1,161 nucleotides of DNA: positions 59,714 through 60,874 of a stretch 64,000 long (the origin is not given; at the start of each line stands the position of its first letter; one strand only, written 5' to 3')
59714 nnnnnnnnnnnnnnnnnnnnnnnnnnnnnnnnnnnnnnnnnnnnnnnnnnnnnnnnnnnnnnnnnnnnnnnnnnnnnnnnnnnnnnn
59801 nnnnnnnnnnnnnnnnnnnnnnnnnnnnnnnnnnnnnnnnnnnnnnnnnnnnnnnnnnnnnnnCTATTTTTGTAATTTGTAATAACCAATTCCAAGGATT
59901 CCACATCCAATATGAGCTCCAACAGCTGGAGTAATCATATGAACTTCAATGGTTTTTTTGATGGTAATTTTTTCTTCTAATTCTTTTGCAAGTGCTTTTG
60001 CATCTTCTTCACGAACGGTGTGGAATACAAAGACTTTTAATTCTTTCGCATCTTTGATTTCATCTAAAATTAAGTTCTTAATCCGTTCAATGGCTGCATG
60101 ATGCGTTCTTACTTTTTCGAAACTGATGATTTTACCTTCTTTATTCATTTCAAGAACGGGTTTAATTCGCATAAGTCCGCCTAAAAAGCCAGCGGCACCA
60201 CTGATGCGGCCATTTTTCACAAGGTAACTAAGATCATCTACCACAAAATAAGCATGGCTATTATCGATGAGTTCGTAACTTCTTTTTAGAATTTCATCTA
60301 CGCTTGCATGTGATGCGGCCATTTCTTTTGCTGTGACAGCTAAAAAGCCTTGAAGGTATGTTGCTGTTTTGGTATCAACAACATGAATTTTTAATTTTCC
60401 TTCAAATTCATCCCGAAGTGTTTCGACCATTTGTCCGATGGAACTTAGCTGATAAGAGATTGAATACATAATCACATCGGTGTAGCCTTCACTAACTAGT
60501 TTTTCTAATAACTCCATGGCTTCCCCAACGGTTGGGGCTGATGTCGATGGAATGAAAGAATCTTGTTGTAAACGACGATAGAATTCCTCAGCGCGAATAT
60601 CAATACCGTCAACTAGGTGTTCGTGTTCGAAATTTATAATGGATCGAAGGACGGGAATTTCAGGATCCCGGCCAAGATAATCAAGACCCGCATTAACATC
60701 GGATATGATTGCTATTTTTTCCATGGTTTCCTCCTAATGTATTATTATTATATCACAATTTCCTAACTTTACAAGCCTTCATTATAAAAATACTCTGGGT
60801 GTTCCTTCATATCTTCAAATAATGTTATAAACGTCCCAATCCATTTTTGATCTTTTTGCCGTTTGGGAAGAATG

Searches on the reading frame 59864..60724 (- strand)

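Call 5: search_protein_families(library=pfam, proteins=[window:59864-60724:-], max_evalue=0.1)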
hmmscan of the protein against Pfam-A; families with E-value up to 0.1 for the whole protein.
window:59864-60724:- (286 aa): 2 families
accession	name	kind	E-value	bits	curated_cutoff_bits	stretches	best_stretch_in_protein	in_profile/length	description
PF02645.21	DegV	-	1.6e-71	241.3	27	1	3-283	1-279/280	Uncharacterised protein, DegV family COG1307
PF01118.30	Semialdhyde_dh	-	0.00072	20.4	26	1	71-169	14-110/121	Semialdehyde dehydrogenase, NAD binding domain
